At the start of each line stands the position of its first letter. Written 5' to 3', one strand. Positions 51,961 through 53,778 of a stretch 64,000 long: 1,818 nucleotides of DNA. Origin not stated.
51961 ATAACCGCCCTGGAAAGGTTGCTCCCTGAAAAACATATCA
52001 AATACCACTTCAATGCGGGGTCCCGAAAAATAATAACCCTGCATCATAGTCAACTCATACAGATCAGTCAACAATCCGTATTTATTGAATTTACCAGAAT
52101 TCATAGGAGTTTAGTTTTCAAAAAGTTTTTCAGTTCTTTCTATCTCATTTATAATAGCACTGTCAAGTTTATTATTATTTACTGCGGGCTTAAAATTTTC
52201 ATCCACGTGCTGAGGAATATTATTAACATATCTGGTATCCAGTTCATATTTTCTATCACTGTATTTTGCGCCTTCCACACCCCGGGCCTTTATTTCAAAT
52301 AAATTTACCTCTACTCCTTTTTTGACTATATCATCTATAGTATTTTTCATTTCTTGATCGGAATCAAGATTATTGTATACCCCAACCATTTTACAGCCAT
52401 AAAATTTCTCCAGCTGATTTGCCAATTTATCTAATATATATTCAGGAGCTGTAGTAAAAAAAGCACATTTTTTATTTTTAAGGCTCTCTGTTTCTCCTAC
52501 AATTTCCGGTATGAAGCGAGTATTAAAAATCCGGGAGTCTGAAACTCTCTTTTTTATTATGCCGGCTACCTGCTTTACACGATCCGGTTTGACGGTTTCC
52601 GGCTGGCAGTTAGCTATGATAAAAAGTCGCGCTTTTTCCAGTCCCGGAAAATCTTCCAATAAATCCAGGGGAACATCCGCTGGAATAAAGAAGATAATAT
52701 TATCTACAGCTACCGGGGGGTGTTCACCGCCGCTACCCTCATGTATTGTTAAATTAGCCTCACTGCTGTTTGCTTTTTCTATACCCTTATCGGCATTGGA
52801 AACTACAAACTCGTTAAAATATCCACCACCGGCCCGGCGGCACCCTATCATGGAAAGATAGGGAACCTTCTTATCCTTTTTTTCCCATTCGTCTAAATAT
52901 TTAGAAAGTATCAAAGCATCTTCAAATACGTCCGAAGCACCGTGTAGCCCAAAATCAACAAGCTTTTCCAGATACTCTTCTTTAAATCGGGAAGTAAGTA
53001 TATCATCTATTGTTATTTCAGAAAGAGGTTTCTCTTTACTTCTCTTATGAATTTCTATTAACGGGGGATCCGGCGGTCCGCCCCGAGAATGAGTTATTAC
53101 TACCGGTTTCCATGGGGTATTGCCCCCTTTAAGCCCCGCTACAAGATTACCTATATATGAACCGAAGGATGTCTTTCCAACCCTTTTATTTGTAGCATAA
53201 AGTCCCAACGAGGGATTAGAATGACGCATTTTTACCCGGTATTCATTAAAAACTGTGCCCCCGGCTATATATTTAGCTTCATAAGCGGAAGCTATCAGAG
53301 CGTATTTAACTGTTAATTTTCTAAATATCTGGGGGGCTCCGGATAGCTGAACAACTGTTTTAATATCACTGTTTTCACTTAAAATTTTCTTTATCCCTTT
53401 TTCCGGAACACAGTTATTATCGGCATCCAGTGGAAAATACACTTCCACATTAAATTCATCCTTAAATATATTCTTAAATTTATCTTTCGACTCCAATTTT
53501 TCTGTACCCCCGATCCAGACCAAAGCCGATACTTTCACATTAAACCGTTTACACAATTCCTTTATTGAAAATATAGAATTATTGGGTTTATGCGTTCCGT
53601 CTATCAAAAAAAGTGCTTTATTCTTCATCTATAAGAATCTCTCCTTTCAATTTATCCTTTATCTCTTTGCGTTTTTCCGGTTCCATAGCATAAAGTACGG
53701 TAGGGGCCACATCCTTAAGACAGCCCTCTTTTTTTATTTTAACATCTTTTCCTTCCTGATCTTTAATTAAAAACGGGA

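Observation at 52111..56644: Complete archaeal-type cyclic 2,3-diphosphoglycerate operon in a bacterium, with its own phosphoglycerate mutase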

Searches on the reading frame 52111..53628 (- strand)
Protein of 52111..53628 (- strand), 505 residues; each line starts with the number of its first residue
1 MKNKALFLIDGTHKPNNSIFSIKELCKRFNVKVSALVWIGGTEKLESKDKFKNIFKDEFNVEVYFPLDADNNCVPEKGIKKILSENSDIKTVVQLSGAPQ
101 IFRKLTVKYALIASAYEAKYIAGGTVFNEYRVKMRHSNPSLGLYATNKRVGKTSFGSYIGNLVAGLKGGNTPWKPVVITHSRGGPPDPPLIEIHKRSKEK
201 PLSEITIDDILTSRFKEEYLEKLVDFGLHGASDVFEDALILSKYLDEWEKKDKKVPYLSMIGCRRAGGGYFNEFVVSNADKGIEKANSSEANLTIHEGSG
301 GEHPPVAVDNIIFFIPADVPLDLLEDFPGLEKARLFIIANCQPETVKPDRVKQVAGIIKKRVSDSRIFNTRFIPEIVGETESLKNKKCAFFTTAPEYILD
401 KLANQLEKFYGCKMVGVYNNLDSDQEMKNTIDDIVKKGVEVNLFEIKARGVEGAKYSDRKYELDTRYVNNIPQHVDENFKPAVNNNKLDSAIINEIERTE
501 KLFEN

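Call 3: search_protein_families(library=pfam, proteins=[window:52111-53628:-], max_evalue=0.01)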
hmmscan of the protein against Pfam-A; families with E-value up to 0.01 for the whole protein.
window:52111-53628:- (505 aa): 0 families

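Call 4: search_protein_families(library=ncbifam, proteins=[window:52111-53628:-], max_evalue=0.01)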
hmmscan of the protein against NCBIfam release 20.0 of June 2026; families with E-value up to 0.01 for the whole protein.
window:52111-53628:- (505 aa): 0 families

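Call 5: search_solved_structures(query=window:52111-53628:-, max_evalue=1, show_alignments=2)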
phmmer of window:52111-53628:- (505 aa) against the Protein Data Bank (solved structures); distinct sequences matched with E-value up to 1: 5.
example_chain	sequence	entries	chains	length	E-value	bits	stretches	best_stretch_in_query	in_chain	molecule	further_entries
8ork_AAA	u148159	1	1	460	2.1e-44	155.4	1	4-497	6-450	Cyclic 2,3-diphosphoglycerate synthetase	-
8oru_AAA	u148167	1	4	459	2.1e-44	155.4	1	4-497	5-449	Cyclic 2,3-diphosphoglycerate synthetase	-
9sxb_A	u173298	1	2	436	4.6e-34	121.3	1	6-482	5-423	Cyclic 2,3-diphosphoglycerate synthetase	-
7ttr_P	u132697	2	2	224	0.15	14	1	275-354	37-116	Beta-casein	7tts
5wb4_A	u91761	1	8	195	0.36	12.8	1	384-449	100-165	N-acetylglucosaminyldiphosphoundecaprenol N-acetyl-beta-D-mannosaminyltransferase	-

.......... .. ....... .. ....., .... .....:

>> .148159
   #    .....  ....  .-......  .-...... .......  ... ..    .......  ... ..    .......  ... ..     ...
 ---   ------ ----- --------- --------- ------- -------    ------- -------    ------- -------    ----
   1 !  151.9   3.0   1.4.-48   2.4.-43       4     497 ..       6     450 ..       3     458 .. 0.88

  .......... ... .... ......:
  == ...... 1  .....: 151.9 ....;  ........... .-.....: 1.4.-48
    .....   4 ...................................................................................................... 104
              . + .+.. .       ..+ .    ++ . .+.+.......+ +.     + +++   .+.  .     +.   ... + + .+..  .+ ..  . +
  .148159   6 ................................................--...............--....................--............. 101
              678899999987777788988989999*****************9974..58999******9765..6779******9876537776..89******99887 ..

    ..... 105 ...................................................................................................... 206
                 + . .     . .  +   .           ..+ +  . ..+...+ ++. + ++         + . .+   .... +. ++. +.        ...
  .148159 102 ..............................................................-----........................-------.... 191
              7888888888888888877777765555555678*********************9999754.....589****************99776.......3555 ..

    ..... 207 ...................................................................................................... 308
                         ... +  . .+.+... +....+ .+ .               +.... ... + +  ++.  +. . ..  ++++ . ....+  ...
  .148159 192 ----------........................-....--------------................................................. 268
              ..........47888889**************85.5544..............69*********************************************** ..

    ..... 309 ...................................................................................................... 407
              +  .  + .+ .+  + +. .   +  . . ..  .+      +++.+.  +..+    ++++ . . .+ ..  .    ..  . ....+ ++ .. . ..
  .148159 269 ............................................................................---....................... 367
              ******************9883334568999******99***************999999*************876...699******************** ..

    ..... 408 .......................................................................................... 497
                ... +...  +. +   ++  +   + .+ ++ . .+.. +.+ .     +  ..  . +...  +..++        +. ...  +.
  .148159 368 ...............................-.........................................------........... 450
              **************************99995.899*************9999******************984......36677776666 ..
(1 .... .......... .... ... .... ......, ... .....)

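Call 6: find_homologous_proteins(query=window:52111-53628:-)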
Query window:52111-53628:- (505 aa): 188 proteins with E <= 0.001 among 8000 candidates; the best 120 are listed.
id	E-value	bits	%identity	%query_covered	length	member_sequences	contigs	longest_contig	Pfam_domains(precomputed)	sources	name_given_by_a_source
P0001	0.0e+0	1142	100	100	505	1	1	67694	PF27272.1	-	-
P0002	7.9e-273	924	80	100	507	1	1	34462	PF27272.1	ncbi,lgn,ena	-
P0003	2.2e-213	728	64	99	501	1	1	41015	PF27272.1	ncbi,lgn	-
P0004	5.7e-208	710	60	100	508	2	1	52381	PF27272.1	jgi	-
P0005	2.3e-202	691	63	99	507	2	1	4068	PF27272.1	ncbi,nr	ncbi:MAG: hypothetical protein PF545_07320 [Elusimicrobia bacterium]|nr:hypothetical protein [Elusim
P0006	1.8e-197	675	59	99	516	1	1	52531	PF27272.1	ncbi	-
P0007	4.8e-193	661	58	100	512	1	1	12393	PF27272.1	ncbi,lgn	ncbi:MAG: hypothetical protein ACOC5R_03025 [Elusimicrobiota bacterium]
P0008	4.4e-178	611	53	99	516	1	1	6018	PF27272.1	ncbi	-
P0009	3.0e-176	605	54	97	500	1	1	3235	PF27272.1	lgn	-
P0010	2.4e-175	602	54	98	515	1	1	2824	PF27272.1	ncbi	ncbi:MAG: hypothetical protein ACQESB_07510 [Elusimicrobiota bacterium]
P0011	2.7e-175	602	56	98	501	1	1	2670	PF27272.1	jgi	jgi:predicted GTPase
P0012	1.8e-171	589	54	98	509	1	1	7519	PF27272.1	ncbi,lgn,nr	ncbi:MAG: hypothetical protein JW997_02640 [Actinobacteria bacterium]|nr:hypothetical protein [Actin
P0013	1.6e-170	586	52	100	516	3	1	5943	PF27272.1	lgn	-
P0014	3.5e-168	579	50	99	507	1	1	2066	PF27272.1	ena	-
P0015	4.2e-166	572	52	99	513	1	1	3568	PF27272.1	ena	-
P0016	1.5e-165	570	52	99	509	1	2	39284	PF27272.1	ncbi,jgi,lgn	-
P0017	3.8e-163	562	51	100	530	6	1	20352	PF27272.1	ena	-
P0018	2.4e-145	503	49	98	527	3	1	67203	PF27272.1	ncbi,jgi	-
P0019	2.8e-144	500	49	98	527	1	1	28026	PF27272.1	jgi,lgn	-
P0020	5.6e-143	495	47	100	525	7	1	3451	PF27272.1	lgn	-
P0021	9.6e-143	495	46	100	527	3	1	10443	PF27272.1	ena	-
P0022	6.3e-142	492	48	98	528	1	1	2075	PF27272.1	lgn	-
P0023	4.4e-141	489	48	98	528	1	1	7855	PF27272.1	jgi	jgi:predicted GTPase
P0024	8.0e-141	488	48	98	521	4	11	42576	PF27272.1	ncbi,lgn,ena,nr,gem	ncbi:MAG TPA: hypothetical protein PL110_00075 [Candidatus Eremiobacteraeota bacterium]|nr:MAG: Cycl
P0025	5.1e-140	486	46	100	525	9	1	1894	PF27272.1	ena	-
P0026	8.1e-140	485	46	99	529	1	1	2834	PF27272.1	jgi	jgi:predicted GTPase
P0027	1.2e-139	484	47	99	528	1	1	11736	PF27272.1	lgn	-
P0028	1.2e-139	484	46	100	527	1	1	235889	PF27272.1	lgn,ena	-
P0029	1.2e-138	481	47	97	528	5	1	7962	PF27272.1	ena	-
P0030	1.9e-138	480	47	98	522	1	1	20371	PF27272.1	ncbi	ncbi:hypothetical protein ACFL4X_01510, partial [Gemmatimonadota bacterium]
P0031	5.4e-138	479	45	99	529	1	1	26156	PF27272.1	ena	-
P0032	6.2e-138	479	46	99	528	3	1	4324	PF27272.1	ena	-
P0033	1.3e-136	474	45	99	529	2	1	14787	PF27272.1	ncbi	-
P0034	1.9e-136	474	45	99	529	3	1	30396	PF27272.1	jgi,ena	jgi:predicted GTPase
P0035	1.4e-135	471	45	99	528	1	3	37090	PF27272.1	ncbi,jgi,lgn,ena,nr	ncbi:MAG TPA: hypothetical protein VM123_04615 [archaeon]|nr:hypothetical protein [archaeon]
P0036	2.6e-135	470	67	60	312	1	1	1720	PF27272.1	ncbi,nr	ncbi:MAG: hypothetical protein U9R36_06155, partial [Elusimicrobiota bacterium]|nr:hypothetical prot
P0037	3.7e-135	470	46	99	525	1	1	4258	PF27272.1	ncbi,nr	ncbi:MAG: hypothetical protein JXQ83_15635 [Candidatus Glassbacteria bacterium]|nr:hypothetical prot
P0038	3.9e-135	470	45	99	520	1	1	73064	PF27272.1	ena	-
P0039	9.8e-135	468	46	98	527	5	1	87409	PF27272.1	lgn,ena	-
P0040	1.1e-134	468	45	99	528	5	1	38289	PF27272.1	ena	-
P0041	6.7e-134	465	45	99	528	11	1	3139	PF27272.1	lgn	-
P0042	1.5e-133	464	45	99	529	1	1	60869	PF27272.1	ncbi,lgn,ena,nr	ncbi:MAG: hypothetical protein FVQ81_15320 [Candidatus Glassbacteria bacterium]|nr:hypothetical prot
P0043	1.2e-132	461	45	99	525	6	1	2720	PF27272.1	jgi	-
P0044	3.1e-132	460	46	97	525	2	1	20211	PF27272.1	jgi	-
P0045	3.8e-132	460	44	100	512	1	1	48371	PF27272.1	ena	-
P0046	2.0e-131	457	45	99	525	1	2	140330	PF27272.1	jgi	jgi:cyclic 2,3-diphosphoglycerate synthase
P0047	2.5e-126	441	44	100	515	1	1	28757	PF27272.1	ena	-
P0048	3.1e-113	397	48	74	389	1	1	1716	PF27272.1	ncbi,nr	ncbi:MAG: hypothetical protein U9N45_08050, partial [Gemmatimonadota bacterium]|nr:hypothetical prot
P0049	3.6e-109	384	47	74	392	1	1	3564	PF27272.1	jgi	-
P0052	5.9e-38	149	29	93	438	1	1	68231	PF27272.1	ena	-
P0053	1.9e-36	144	30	93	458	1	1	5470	PF27272.1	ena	-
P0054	2.9e-36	143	30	98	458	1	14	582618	PF27272.1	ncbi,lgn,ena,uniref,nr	ncbi:2,3-diphosphoglycerate synthetase [uncultured Methanobrevibacter sp.]|uniref:2,3-diphosphoglyce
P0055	3.5e-36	143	29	100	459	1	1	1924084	PF27272.1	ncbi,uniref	ncbi:2,3-diphosphoglycerate synthetase [Methanobrevibacter sp. DSM 116169]|uniref:2,3-diphosphoglyce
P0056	3.6e-36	143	30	93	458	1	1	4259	PF27272.1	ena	-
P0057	8.8e-36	142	31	94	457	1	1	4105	PF27272.1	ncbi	-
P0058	5.3e-35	139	30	93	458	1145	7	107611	PF27272.1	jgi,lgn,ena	jgi:cyclic 2,3-diphosphoglycerate synthetase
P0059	3.4e-34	137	29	89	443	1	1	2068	PF27272.1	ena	-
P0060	3.8e-34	136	28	95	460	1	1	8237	PF27272.1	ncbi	-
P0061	5.3e-34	136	29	94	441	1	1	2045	PF27272.1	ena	-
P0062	6.1e-34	136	30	93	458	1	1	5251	PF27272.1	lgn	-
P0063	2.6e-33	134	28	93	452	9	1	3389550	PF27272.1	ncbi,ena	-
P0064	5.9e-33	133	29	93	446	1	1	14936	PF27272.1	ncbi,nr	ncbi:MAG: hypothetical protein JOZ19_12685 [Rubrobacter sp.]|nr:hypothetical protein [Rubrobacter sp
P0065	1.9e-32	131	29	89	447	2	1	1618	PF27272.1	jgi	jgi:cyclic 2,3-diphosphoglycerate synthase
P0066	4.0e-32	130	27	99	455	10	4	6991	PF27272.1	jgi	jgi:cyclic 2,3-diphosphoglycerate synthetase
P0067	4.9e-32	130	30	93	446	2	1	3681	PF27272.1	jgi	jgi:cyclic 2,3-diphosphoglycerate synthetase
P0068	5.8e-32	129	29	89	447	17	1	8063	PF27272.1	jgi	jgi:cyclic 2,3-diphosphoglycerate synthetase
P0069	1.1e-30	125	27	89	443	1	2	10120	PF27272.1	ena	-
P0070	1.7e-30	124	28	94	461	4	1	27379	PF27272.1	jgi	jgi:cyclic 2,3-diphosphoglycerate synthetase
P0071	4.8e-27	113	28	94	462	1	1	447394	PF27272.1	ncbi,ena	-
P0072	6.1e-25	106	27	93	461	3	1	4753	PF27272.1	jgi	jgi:cyclic 2,3-diphosphoglycerate synthetase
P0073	2.2e-24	104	29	93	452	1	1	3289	PF27272.1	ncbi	-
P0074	8.8e-24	102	26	95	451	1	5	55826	PF27272.1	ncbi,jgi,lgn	-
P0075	1.3e-21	95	26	93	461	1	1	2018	PF27272.1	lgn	-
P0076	3.6e-18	84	24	93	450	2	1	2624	PF27272.1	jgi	-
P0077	1.1e-17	82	27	90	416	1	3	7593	PF27272.1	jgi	jgi:cyclic 2,3-diphosphoglycerate synthetase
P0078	1.4e-17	82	26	88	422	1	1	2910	PF27272.1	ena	-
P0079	1.5e-17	82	25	93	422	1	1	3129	PF27272.1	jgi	jgi:cyclic 2,3-diphosphoglycerate synthetase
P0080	2.4e-17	81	24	93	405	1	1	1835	PF27272.1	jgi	jgi:cyclic 2,3-diphosphoglycerate synthetase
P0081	4.8e-17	80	25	92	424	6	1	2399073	PF27272.1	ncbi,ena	-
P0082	6.6e-17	80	27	89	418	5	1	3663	PF27272.1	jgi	jgi:cyclic 2,3-diphosphoglycerate synthase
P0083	8.6e-17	79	26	91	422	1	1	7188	PF27272.1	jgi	jgi:cyclic 2,3-diphosphoglycerate synthase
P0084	8.6e-17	79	26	90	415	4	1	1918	PF27272.1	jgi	jgi:cyclic 2,3-diphosphoglycerate synthase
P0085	9.0e-17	79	26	93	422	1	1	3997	PF27272.1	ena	-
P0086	1.1e-16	79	26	90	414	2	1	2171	PF27272.1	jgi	jgi:cyclic 2,3-diphosphoglycerate synthase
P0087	1.7e-16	78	27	92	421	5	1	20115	PF27272.1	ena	-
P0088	1.8e-16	78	25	93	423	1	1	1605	PF27272.1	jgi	jgi:cyclic 2,3-diphosphoglycerate synthetase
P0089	3.4e-16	77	27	89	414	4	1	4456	PF27272.1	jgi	jgi:cyclic 2,3-diphosphoglycerate synthase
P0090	4.7e-16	77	25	89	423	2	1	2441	PF27272.1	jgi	jgi:cyclic 2,3-diphosphoglycerate synthase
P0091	5.9e-16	76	27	89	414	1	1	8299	PF27272.1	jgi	jgi:cyclic 2,3-diphosphoglycerate synthetase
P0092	7.1e-16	76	25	92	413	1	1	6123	PF27272.1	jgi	jgi:cyclic 2,3-diphosphoglycerate synthase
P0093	1.1e-15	76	27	89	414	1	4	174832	PF27272.1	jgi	jgi:cyclic 2,3-diphosphoglycerate synthase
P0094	1.2e-15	75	27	89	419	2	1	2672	PF27272.1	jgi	jgi:cyclic 2,3-diphosphoglycerate synthetase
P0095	1.7e-15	75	26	88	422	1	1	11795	PF27272.1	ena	-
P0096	1.7e-15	75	24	89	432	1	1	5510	PF27272.1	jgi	jgi:cyclic 2,3-diphosphoglycerate synthetase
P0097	2.0e-15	75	27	89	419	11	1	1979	PF27272.1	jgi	jgi:cyclic 2,3-diphosphoglycerate synthase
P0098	2.9e-15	74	27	89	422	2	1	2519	PF27272.1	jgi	jgi:cyclic 2,3-diphosphoglycerate synthetase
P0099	3.5e-15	74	26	89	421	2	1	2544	PF27272.1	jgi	jgi:cyclic 2,3-diphosphoglycerate synthase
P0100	4.6e-15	74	26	88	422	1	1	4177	PF27272.1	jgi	-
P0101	6.4e-15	73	25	93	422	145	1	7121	PF27272.1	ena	-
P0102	1.2e-14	72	28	62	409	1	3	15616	PF27272.1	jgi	jgi:cyclic 2,3-diphosphoglycerate synthetase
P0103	1.3e-14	72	27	89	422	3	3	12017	PF27272.1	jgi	jgi:cyclic 2,3-diphosphoglycerate synthetase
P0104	1.7e-14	72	25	89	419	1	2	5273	PF27272.1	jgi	jgi:cyclic 2,3-diphosphoglycerate synthetase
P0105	1.9e-14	72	26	89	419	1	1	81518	PF27272.1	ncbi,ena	-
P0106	2.0e-14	71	27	66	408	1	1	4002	PF27272.1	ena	-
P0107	3.0e-14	71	27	89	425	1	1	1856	PF27272.1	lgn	-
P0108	3.3e-14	71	27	89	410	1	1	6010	PF27272.1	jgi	jgi:cyclic 2,3-diphosphoglycerate synthase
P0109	5.9e-14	70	24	93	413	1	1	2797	PF27272.1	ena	-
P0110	7.1e-14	70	26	94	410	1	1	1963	PF27272.1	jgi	jgi:cyclic 2,3-diphosphoglycerate synthetase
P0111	1.5e-13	69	26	89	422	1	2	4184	PF27272.1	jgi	jgi:cyclic 2,3-diphosphoglycerate synthase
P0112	1.8e-13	68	25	89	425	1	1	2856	PF27272.1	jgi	jgi:cyclic 2,3-diphosphoglycerate synthetase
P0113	2.7e-13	68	28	62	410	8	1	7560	PF27272.1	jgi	jgi:cyclic 2,3-diphosphoglycerate synthetase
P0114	3.1e-13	67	26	91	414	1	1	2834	PF27272.1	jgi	jgi:cyclic 2,3-diphosphoglycerate synthase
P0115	4.2e-13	67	26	88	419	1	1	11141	PF27272.1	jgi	jgi:cyclic 2,3-diphosphoglycerate synthase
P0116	6.5e-13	66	29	62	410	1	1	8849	PF27272.1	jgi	-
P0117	6.8e-13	66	28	62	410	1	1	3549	PF27272.1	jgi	jgi:cyclic 2,3-diphosphoglycerate synthetase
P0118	6.9e-13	66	26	94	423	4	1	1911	PF27272.1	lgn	-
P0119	8.4e-13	66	25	93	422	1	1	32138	PF27272.1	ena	-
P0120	1.2e-12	66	25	89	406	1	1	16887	PF27272.1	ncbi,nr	ncbi:MAG TPA: hypothetical protein VFG93_00835, partial [Gaiellaceae bacterium]|nr:hypothetical prot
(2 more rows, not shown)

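Call 16: find_encoding_contigs(protein=P0002, flank=8000, max_places=2)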
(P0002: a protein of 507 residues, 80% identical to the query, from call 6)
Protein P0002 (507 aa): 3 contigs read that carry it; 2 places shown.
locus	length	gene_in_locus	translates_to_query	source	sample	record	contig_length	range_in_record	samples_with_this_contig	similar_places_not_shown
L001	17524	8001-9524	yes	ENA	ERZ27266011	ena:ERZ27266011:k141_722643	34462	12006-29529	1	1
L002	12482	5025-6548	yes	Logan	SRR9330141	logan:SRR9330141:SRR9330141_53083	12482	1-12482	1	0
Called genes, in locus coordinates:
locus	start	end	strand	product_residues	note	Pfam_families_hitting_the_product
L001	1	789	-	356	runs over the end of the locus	PF04055:Radical_SAM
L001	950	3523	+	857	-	PF02861:Clp_N, PF23569:NBD_SMAX1, PF00004:AAA, PF17871:AAA_lid_9, PF00004:AAA, PF07724:AAA_2, PF07728:AAA_5, PF10431:ClpB_D2-small, +11 more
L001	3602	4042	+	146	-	PF00011:HSP20, PF17886:ArsA_HSP20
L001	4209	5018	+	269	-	PF01875:Memo, PF02900:LigB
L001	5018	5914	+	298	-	-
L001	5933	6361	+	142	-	PF00571:CBS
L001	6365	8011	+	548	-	PF01676:Metalloenzyme, PF06415:iPGM_N, PF01663:Phosphodiest (weak), PF00245:Alk_phosphatase (weak)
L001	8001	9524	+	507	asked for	PF27272:CpgS_N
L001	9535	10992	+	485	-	PF02749:QRPTase_N (faint), PF17767:NAPRTase_N, PF04095:NAPRTase (weak), PF17956:NAPRTase_C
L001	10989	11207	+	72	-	-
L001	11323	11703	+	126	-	PF01042:Ribonuc_L-PSP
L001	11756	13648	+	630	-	PF00149:Metallophos, PF02872:5_nucleotid_C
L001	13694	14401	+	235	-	PF01925:TauE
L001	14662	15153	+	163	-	PF18306:LDcluster4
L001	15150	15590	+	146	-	PF02580:Tyr_Deacylase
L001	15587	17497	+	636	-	-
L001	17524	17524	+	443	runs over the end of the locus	PF05139:Erythro_esteras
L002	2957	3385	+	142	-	PF00571:CBS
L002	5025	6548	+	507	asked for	PF27272:CpgS_N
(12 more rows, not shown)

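Call 17: find_encoding_contigs(protein=P0004, flank=8000, max_places=2)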
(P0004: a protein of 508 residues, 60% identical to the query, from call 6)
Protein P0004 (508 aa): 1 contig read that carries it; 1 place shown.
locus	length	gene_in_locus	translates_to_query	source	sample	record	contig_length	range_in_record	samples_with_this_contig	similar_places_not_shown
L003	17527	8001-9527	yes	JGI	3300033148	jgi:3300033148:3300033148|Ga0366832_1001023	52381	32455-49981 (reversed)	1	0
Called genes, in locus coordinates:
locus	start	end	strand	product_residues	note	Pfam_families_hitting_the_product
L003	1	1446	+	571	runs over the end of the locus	PF14716:HHH_8, PF14520:HHH_5, PF14791:DNA_pol_B_thumb, PF02811:PHP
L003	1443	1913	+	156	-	PF00149:Metallophos, PF12850:Metallophos_2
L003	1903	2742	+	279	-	PF05401:NodS (weak), PF13489:Methyltransf_23, PF13649:Methyltransf_25, PF13847:Methyltransf_31, PF08241:Methyltransf_11, PF08242:Methyltransf_12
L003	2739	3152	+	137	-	PF01894:YjbQ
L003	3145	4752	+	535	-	PF00496:SBP_bac_5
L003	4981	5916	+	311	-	-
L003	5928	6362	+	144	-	PF00571:CBS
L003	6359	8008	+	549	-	PF01676:Metalloenzyme, PF06415:iPGM_N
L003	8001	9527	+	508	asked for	PF27272:CpgS_N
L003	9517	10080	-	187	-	PF00156:Pribosyltran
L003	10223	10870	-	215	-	PF00215:OMPdecase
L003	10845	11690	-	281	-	PF01180:DHO_dh, PF01207:Dus (faint), PF00977:His_biosynth (weak)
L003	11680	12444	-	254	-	PF10418:DHODB_Fe-S_bind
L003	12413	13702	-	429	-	PF01979:Amidohydro_1, PF12890:DHOase, PF07969:Amidohydro_3 (weak)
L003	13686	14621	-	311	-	PF02729:OTCace_N, PF00185:OTCace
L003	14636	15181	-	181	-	PF00156:Pribosyltran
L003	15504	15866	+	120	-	-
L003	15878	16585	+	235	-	PF13353:Fer4_12, PF04055:Radical_SAM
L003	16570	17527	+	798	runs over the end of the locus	PF03477:ATP-cone (weak), PF13597:NRDD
